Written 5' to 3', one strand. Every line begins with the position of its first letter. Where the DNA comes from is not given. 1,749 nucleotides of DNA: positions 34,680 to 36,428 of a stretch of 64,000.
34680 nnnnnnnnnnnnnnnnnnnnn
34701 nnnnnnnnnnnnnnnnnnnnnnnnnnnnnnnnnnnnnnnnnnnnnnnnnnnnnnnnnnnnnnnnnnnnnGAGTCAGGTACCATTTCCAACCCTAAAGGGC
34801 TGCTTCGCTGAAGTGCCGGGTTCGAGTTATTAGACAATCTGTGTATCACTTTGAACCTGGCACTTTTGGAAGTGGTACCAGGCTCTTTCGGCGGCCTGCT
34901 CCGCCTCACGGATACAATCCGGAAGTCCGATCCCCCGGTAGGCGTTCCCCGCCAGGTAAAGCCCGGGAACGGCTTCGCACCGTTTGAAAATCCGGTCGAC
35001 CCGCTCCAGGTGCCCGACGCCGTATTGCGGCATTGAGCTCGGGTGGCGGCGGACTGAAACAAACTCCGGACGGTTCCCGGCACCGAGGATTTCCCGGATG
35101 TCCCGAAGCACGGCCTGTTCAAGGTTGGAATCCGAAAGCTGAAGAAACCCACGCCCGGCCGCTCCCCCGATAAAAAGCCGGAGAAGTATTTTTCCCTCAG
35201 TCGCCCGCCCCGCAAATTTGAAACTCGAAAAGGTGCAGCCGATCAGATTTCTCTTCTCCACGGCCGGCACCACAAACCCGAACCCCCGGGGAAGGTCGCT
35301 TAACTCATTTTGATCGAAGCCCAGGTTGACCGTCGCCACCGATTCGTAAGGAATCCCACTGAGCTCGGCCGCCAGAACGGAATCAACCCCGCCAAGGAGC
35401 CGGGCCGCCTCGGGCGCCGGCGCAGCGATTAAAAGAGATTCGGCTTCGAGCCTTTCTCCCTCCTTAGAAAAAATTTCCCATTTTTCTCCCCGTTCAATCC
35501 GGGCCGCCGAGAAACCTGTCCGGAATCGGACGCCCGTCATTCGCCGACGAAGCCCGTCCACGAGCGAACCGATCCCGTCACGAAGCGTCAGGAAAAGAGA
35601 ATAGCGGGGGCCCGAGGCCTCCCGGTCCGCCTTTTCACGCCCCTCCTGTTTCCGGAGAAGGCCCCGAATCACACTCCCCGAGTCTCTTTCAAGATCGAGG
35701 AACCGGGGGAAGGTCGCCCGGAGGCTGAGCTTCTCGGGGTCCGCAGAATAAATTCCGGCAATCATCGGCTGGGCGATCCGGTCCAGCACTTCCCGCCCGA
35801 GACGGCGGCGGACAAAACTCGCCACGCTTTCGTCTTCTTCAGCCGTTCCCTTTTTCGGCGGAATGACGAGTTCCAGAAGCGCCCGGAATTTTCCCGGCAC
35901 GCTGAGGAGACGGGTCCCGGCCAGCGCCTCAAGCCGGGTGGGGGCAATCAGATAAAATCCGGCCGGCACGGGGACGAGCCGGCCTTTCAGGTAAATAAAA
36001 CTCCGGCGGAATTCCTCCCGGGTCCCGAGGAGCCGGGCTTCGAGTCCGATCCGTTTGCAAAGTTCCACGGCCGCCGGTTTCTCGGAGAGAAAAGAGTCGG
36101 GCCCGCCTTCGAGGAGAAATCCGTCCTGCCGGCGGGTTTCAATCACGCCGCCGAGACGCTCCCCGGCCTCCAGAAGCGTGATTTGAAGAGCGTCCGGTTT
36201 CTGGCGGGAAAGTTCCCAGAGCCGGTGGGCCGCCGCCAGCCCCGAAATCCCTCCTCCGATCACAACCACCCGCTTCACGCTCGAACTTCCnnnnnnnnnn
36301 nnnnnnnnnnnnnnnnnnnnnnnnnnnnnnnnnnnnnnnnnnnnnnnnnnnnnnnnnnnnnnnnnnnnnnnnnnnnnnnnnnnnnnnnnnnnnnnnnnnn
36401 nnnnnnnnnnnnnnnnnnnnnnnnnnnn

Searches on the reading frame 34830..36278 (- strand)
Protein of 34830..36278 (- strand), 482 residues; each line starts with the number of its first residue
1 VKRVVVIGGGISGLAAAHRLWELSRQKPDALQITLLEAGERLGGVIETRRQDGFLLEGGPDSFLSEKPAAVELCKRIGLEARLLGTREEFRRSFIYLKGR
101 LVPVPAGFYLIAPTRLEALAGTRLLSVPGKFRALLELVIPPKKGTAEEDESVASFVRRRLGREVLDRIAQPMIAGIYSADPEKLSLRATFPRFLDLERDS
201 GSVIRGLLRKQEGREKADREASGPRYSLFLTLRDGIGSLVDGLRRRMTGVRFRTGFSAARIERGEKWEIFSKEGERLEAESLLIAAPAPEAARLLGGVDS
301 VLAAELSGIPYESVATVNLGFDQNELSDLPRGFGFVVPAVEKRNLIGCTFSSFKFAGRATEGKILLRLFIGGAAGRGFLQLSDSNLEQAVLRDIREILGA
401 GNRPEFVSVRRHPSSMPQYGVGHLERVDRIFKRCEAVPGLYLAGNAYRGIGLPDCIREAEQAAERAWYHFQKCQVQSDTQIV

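Call 28: find_related_loci(query=window:34830-36278:-, collection=metagenome_contigs, flank=6000)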
Query window:34830-36278:- (482 aa) in metagenome_contigs; peptide patterns used: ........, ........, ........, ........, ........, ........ (x = any residue, [..] = any of these).
205 stretches matched a pattern; 37 encode a relative of the query (tblastn E <= 1e-3); 37 distinct loci.
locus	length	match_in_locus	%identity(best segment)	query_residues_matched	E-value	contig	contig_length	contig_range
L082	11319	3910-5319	52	1-463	1e-141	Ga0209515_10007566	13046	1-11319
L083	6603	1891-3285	51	2-465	7e-139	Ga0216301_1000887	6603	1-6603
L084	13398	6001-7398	49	2-466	2e-136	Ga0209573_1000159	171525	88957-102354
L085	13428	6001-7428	45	1-474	6e-133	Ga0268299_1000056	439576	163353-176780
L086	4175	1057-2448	48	1-463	1e-134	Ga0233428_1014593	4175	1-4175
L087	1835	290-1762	48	2-465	1e-141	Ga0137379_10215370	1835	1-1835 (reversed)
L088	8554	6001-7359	48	14-470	3e-131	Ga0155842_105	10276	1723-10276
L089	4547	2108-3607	48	9-480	6e-133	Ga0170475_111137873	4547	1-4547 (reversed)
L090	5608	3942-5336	47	2-465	2e-130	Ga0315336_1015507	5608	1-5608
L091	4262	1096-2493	44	3-467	3e-129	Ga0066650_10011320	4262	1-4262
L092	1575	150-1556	46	1-472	2e-135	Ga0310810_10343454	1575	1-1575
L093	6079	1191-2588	43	1-467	1e-124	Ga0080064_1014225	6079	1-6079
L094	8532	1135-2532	43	1-467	2e-124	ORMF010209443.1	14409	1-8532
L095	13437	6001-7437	48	3-480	1e-124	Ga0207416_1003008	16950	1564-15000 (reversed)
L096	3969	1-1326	47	32-473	1e-126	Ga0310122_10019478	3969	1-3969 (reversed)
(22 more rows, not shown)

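Call 63: search_protein_families(library=ncbifam, proteins=[window:34830-36278:-], max_evalue=1e-10)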
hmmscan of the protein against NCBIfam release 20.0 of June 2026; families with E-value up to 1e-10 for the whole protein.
window:34830-36278:- (482 aa): 7 families
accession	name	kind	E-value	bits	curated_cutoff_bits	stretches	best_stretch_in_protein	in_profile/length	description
NF008845.0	PRK11883.1-5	equivalog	2.9e-114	381.9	560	1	2-469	5-464/468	protoporphyrinogen oxidase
TIGR00562.1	proto_IX_ox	equivalog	2.5e-99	333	97.85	1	1-465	2-463/470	protoporphyrinogen oxidase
NF008841.0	PRK11883.1-1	equivalog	4.4e-69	233.5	517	1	2-466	4-447/453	protoporphyrinogen oxidase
NF009081.0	PRK12416.1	equivalog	6.2e-66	223.2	702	1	1-468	1-459/466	protoporphyrinogen oxidase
NF008843.0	PRK11883.1-3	equivalog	1.3e-33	116.7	406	2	147-462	126-418/424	protoporphyrinogen oxidase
TIGR03467.1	HpnE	equivalog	4.1e-17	62.6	283.05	1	4-400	1-360/430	hydroxysqualene dehydroxylase HpnE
NF005560.0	PRK07233.1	equivalog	2.2e-16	59.7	252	0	3-185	2-168/435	hypothetical protein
